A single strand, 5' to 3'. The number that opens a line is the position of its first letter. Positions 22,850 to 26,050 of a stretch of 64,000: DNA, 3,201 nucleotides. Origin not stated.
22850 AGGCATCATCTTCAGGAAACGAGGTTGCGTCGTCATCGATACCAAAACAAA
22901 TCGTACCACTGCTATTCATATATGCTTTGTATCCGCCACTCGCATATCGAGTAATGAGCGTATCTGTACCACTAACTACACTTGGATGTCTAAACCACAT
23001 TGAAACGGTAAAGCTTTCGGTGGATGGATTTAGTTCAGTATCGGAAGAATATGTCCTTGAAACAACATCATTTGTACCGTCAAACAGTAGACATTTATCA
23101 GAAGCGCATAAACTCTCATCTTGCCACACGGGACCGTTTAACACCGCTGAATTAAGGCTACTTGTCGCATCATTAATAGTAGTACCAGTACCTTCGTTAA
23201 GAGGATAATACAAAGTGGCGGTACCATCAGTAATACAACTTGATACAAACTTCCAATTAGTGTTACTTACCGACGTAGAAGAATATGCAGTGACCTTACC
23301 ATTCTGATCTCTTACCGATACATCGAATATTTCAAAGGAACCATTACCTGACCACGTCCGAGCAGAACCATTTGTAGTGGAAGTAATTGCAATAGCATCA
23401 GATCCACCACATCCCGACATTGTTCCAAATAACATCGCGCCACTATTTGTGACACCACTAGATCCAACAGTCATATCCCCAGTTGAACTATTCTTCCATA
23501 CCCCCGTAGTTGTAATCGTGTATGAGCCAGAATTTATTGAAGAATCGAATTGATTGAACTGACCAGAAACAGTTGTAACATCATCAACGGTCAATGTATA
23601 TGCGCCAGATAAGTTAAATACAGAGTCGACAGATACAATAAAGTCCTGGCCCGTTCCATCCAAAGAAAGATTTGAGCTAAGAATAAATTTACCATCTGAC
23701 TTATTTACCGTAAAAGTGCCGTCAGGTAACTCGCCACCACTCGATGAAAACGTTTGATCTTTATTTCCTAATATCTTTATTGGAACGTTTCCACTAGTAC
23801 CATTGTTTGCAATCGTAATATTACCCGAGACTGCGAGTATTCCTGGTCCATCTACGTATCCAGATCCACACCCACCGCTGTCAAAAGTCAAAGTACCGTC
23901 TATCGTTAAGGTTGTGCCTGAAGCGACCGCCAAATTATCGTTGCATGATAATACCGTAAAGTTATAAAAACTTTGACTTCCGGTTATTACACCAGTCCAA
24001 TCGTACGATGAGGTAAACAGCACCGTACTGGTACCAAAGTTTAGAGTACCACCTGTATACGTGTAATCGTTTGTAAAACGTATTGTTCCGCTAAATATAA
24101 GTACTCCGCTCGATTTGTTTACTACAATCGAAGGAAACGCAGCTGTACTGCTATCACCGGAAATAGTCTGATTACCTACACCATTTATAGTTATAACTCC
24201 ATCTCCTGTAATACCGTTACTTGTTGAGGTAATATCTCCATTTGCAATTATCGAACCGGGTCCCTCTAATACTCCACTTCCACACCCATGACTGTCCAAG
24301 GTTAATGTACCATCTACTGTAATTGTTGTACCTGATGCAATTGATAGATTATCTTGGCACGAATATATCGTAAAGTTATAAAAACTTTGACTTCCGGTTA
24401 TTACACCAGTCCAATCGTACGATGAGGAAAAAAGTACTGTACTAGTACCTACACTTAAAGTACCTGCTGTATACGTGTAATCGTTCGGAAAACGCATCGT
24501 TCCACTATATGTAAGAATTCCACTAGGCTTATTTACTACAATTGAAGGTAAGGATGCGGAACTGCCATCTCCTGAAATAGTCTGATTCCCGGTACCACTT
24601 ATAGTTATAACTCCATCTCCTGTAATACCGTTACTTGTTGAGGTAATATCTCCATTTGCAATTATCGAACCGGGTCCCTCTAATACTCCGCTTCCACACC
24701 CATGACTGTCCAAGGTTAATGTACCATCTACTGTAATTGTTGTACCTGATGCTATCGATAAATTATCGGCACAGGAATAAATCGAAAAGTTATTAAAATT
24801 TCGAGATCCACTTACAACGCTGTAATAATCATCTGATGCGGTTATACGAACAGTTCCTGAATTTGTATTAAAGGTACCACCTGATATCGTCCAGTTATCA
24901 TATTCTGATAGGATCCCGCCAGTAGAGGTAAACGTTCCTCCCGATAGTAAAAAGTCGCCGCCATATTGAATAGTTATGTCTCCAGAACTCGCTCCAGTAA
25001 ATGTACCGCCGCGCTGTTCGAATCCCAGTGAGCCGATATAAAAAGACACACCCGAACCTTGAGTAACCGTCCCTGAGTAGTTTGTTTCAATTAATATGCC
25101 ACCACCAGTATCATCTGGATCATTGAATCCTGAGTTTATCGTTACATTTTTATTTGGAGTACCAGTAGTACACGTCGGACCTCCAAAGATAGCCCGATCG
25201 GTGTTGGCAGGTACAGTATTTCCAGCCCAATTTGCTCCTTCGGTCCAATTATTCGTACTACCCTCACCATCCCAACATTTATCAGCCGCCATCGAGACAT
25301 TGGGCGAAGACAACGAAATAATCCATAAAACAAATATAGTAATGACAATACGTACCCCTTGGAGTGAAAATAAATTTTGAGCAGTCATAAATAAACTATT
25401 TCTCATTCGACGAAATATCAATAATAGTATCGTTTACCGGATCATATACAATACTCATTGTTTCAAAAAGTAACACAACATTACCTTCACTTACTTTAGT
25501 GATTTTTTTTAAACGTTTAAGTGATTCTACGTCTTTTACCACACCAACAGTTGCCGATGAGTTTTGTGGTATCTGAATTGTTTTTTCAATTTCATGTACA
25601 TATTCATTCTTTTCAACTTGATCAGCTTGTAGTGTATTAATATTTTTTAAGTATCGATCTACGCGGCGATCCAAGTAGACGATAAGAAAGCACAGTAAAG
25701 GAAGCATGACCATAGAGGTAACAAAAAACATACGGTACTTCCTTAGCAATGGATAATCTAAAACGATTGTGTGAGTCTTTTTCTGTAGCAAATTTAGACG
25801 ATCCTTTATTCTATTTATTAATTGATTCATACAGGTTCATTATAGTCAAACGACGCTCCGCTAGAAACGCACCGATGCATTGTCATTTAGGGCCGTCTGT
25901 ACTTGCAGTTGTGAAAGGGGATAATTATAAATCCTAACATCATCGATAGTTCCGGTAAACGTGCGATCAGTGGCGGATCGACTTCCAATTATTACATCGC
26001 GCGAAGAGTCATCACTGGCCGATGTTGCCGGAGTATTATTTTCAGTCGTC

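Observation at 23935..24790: Near-identical 420-bp tandem repeats inside paralog 3 (beta-helix-like module)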

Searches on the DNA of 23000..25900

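Call 73: search_rna_families(source=window, start=23000, end=25900, threshold=evalue, max_evalue=1)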
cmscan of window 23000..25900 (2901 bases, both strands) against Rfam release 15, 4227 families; matches with E-value up to 1: 1.
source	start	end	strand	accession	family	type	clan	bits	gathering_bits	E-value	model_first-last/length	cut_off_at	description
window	25576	25705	+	RF03124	dCoV-3UTR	Cis-reg;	CL00117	13.9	174.8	0.74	1-410/410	no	Deltacoronavirus 3'UTR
